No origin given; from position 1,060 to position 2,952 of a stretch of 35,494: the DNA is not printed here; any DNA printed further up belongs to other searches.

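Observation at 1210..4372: Copper-ligand motifs are partitioned between two adjacent MCO paralogs: a possible 'split' heteromeric trinuclear copper site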

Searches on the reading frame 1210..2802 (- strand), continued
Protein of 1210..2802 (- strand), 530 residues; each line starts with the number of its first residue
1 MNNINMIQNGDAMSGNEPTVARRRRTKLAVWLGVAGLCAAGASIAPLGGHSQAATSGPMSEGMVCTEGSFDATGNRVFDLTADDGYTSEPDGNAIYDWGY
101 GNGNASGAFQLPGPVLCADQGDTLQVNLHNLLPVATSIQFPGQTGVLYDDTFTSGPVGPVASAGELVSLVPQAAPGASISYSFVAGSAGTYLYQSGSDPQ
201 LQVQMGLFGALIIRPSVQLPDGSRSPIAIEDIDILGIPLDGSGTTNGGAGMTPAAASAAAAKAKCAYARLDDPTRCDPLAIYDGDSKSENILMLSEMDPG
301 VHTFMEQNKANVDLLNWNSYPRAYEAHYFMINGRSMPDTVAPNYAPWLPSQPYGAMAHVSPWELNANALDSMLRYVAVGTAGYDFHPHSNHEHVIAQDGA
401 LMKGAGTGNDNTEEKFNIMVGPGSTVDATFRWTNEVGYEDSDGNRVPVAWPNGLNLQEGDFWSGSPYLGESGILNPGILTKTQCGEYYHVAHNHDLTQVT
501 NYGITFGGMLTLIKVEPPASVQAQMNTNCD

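Call 41: fold_search(model_id=the predicted structure, library=pdb)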
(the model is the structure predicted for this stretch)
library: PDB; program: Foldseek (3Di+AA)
matches with E <= 10: 1519; with E <= 0.001: 515
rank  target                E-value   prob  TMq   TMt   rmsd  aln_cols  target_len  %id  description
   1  9cck_A                1.3e-15  1.00  0.42  0.53   6.9       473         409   16  Multi-copper oxidase with a C-terminal cupredoxin domain from Nitrosopumilus maritimus (released 2025-02-05)
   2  2zwn_B                3.3e-15  1.00  0.42  0.67   6.3       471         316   15  Crystal structure of the novel two-domain type laccase from a metagenome (released 2009-04-07)
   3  9cck_C                4.4e-15  1.00  0.41  0.68   7.2       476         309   16  Multi-copper oxidase with a C-terminal cupredoxin domain from Nitrosopumilus maritimus (released 2025-02-05)
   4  7rab_F                4.9e-15  1.00  0.42  0.71   7.3       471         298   15  Crystal structure of a dodecameric multicopper oxidase from M. hydrothermalis in a cubic lattice (released 2021-10-20)
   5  3g5w_A                5.5e-15  1.00  0.42  0.67   5.3       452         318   16  Crystal structure of Blue Copper Oxidase from Nitrosomonas europaea (released 2009-02-17)
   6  7rab_A                7.0e-15  1.00  0.42  0.71   6.4       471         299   15  Crystal structure of a dodecameric multicopper oxidase from M. hydrothermalis in a cubic lattice (released 2021-10-20)
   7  2zwn_A                8.7e-15  1.00  0.42  0.67   5.5       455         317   15  Crystal structure of the novel two-domain type laccase from a metagenome (released 2009-04-07)
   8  3gdc_A                1.4e-14  1.00  0.40  0.69   5.7       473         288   15  Crystal structure of multicopper oxidase (released 2010-03-09)
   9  2yxv_A                1.5e-14  1.00  0.40  0.47   7.1       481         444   12  The deletion mutant of Multicopper Oxidase CueO (released 2008-01-01)
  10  3gdc_B                1.6e-14  1.00  0.39  0.69   5.8       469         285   15  Crystal structure of multicopper oxidase (released 2010-03-09)
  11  1pf3                  1.6e-14  1.00  0.41  0.46   6.5       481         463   13  Crystal Structure of the M441L mutant of the multicopper oxidase CueO (released 2003-06-24)
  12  1aoz_A                1.9e-14  1.00  0.38  0.37   6.5       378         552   17  REFINED CRYSTAL STRUCTURE OF ASCORBATE OXIDASE AT 1.9 ANGSTROMS RESOLUTION (released 1993-10-31)
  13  3nsd                  2.0e-14  1.00  0.40  0.46   6.9       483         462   13  Silver bound to the multicopper oxidase CueO (untagged) (released 2011-08-17)
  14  2fqf                  2.2e-14  1.00  0.40  0.45   6.7       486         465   13  Crystal Structures of E. coli Laccase CueO under different copper binding situations (released 2007-01-30)
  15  5b7e                  2.9e-14  1.00  0.41  0.45   5.7       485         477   12  Structure of perdeuterated CueO (released 2016-10-19)
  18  3gdc_C                3.4e-14  1.00  0.40  0.71   5.5       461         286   15  Crystal structure of multicopper oxidase (released 2010-03-09)
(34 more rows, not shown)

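Call 78: search_protein_representatives(alignment_id=A1)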
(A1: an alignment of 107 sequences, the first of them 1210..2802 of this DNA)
Query: 107 sequences, 512 profile positions. Proteins with E-value up to 0.001 (for the whole library): 5542; up to 1e-10: 2353; up to 1e-30: 337. The best 150 are listed.
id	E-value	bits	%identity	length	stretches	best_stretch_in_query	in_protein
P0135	1.2e-252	855.6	-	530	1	1-511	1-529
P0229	3.4e-196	669.3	-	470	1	11-504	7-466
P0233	2.4e-193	659.9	-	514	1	12-510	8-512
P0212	3.9e-156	537.2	-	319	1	198-510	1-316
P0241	2.4e-147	508.2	-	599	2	302-506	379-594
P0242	3.8e-144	497.6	-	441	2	263-501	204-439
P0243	2.0e-141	488.7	-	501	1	20-511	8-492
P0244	1.1e-140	486.2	-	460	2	265-502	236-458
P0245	3.5e-137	474.6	-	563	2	305-511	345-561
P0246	5.8e-134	464.0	-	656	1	71-510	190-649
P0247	6.5e-132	457.2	-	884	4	260-501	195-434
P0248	1.4e-131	456.1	-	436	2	260-501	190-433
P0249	4.0e-130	451.3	-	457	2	260-501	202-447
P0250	4.7e-129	447.8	-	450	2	263-504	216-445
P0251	1.7e-128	446.0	-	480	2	249-510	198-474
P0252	5.5e-128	444.3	-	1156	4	260-500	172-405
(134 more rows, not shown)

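Call 81: find_encoding_contigs(protein=P0247, flank=10000, max_places=3)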
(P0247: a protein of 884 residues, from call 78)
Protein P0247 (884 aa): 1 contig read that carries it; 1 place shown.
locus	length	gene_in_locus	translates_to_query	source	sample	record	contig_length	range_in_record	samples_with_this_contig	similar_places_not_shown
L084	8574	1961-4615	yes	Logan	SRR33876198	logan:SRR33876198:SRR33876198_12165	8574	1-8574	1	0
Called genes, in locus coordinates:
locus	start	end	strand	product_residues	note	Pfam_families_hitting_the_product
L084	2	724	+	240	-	?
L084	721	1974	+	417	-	PF07731:Cu-oxidase_2 (weak), PF07732:Cu-oxidase_3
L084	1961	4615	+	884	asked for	PF07731:Cu-oxidase_2 (faint), PF07732:Cu-oxidase_3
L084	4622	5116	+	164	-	-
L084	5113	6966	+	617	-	PF04234:CopC, PF05425:CopD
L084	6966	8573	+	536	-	?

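Call 83: find_encoding_contigs(protein=P0252, flank=10000, max_places=3)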
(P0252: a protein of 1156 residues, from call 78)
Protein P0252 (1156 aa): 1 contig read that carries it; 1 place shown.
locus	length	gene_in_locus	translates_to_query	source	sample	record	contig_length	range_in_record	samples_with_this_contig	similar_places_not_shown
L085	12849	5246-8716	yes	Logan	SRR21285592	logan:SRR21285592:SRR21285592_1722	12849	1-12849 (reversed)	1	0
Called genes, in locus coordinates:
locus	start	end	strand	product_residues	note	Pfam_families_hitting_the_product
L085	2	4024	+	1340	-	?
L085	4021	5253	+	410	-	PF07731:Cu-oxidase_2 (faint), PF07732:Cu-oxidase_3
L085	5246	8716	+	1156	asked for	PF07732:Cu-oxidase_3, PF07731:Cu-oxidase_2 (faint), PF07732:Cu-oxidase_3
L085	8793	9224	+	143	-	-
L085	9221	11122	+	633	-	PF04234:CopC, PF05425:CopD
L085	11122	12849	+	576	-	?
